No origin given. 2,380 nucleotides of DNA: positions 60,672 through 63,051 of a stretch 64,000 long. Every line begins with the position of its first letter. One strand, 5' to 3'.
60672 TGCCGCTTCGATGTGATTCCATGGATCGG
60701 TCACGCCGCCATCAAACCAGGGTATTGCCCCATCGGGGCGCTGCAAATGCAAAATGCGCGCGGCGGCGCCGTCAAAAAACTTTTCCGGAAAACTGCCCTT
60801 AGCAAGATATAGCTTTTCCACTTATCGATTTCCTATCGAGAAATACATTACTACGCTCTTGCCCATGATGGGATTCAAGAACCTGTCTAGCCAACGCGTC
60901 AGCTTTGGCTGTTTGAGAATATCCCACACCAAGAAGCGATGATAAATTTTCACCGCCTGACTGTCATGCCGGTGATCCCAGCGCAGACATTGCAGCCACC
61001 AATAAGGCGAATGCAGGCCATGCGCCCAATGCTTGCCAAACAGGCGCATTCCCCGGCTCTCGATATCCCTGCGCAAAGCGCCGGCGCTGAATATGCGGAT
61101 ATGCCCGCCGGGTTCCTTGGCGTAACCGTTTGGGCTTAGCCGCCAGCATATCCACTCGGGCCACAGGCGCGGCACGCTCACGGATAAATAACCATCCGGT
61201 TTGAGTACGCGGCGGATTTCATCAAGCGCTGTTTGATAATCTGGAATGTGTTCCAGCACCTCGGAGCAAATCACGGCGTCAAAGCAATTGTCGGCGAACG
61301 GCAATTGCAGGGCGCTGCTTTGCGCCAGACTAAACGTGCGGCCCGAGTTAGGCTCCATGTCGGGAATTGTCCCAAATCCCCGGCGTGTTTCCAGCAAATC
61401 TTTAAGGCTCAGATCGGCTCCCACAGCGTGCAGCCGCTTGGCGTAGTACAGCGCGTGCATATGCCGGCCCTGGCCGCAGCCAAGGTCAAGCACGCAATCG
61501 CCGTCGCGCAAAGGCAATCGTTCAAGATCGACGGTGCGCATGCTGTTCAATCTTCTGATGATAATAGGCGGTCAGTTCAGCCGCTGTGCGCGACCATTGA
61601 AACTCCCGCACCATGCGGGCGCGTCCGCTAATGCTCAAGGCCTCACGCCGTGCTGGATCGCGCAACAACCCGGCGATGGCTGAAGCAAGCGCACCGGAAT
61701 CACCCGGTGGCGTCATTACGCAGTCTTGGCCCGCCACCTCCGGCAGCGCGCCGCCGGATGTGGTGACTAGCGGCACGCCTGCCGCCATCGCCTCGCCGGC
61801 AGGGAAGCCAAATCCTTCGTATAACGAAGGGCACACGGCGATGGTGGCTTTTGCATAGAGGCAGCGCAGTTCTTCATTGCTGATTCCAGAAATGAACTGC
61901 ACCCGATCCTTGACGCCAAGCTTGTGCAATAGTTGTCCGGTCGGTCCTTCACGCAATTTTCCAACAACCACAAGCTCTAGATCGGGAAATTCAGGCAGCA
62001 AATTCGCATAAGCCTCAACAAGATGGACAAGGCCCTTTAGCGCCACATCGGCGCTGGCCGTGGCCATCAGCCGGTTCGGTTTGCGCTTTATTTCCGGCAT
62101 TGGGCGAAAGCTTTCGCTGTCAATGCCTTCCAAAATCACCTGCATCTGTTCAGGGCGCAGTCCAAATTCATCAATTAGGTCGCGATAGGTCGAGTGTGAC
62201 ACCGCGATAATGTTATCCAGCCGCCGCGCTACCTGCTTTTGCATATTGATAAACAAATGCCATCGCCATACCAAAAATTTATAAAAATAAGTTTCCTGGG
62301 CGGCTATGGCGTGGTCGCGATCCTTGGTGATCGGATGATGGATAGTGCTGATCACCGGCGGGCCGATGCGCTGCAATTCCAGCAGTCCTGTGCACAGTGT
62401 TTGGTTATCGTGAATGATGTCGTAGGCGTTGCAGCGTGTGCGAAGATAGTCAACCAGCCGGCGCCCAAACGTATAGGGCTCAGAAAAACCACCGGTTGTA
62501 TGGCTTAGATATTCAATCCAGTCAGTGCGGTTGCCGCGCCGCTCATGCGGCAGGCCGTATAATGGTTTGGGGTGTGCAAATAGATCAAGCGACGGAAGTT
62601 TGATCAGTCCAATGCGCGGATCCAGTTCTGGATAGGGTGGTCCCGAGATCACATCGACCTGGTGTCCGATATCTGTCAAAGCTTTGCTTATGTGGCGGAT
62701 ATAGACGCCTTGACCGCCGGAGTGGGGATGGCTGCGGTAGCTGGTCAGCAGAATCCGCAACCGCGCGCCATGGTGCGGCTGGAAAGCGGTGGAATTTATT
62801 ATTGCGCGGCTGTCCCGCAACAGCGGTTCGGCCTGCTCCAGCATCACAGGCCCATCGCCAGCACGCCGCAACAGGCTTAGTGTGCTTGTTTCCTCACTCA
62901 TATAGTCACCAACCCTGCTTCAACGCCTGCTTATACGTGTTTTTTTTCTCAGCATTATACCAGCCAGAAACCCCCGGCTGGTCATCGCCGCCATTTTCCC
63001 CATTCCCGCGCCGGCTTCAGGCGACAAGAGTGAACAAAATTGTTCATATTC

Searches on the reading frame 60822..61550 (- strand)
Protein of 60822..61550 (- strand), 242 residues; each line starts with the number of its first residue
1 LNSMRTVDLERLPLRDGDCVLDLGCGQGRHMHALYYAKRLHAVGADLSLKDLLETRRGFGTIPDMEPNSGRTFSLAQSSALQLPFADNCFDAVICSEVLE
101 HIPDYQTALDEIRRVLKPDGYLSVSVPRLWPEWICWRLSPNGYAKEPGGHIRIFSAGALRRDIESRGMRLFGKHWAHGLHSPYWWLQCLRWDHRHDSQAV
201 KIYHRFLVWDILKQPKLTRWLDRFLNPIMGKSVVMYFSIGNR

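Call 103: search_protein_families(library=pfam, proteins=[window:60822-61550:-], max_evalue=0.00001)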
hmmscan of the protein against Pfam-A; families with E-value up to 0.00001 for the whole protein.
window:60822-61550:- (242 aa): 6 families
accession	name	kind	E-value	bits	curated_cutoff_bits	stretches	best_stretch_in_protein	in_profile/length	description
PF08241.18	Methyltransf_11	-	2.4e-21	76.6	21.2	1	21-123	1-94/95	Methyltransferase domain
PF13489.12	Methyltransf_23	-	1.2e-20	74.3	27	1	10-168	14-159/164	Methyltransferase domain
PF13649.12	Methyltransf_25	-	1.1e-17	64.9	27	1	20-120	1-97/97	Methyltransferase domain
PF13847.12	Methyltransf_31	-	4.3e-17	62.6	27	1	15-128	2-113/145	Methyltransferase domain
PF08242.18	Methyltransf_12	-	1.3e-12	48.7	30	1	21-122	1-98/98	Methyltransferase domain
PF01209.24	Ubie_methyltran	-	3.8e-10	40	20.1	1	15-124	46-151/233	ubiE/COQ5 methyltransferase family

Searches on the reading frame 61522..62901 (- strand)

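Call 7: search_protein_families(library=ncbifam, proteins=[window:61522-62901:-])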
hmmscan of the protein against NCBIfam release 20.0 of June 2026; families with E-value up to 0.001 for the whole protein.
window:61522-62901:- (459 aa): 27 families (the best 25 are shown)
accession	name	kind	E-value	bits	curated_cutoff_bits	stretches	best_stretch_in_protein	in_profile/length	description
NF041876.1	EPS_EpsE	equivalog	2.3e-26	93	400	1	247-443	182-389/389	exopolysaccharide biosynthesis GT4 family glycosyltransferase EpsE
TIGR03449.1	mycothiol_MshA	equivalog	5.1e-26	91.5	462.5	1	151-451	94-404/406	D-inositol-3-phosphate glycosyltransferase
TIGR04047.1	MSMEG_0565_glyc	hypoth_equivalog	1.9e-23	83.1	259.85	1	219-448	130-372/373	MSMEG_0565 family glycosyltransferase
TIGR02149.1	glgA_Coryne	subfamily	2.9e-21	76.1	302.4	1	220-448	137-388/391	glycogen synthase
TIGR03999.1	thiol_BshA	equivalog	5.5e-20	71.6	273.7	1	226-450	143-373/375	N-acetyl-alpha-D-glucosaminyl L-malate synthase BshA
TIGR03088.1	stp2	hypoth_equivalog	5.4e-19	68.5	409.05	1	228-449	137-372/374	TIGR03088 family PEP-CTERM/XrtA system glycosyltransferase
TIGR04157.1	glyco_rSAM_CFB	subfamily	3e-16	59.4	400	1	220-390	162-339/406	TIGR04157 family glycosyltransferase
NF041010.1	glycosy_Agl16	equivalog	5.4e-16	58.4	575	1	209-449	115-350/352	glycosylation protein Agl16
TIGR04063.1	stp3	hypoth_equivalog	8.4e-13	48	442.05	1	213-449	143-394/397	TIGR04063 family PEP-CTERM/XrtA system glycosyltransferase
NF053787.1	GlcN_PG_synth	equivalog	1.3e-12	47.3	480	1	226-449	142-358/361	N-acetylglucosaminyl phosphatidylglycerol synthase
NF038229.1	Glyco4_Geo_Pelo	equivalog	6e-11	41.9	400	1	222-449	104-335/338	GPMC system family 4 glycosyltransferase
NF047684.1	TeichurnBiosyTuaC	equivalog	1.8e-10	40.4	550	1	286-451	229-390/391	teichuronic acid biosynthesis protein TuaC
TIGR03087.1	stp1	hypoth_equivalog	7.7e-10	38.5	316.65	1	216-449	161-396/397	TIGR03087 family PEP-CTERM/XrtA system glycosyltransferase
NF038298.1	EPS_HpsO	equivalog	2.1e-09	36.6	575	1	286-449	211-386/388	hormogonium polysaccharide biosynthesis glycosyltransferase HpsO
NF007640.0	PRK10307.1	subfamily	5.7e-09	35.4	276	0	221-445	165-402/411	WcaI family glycosyltransferase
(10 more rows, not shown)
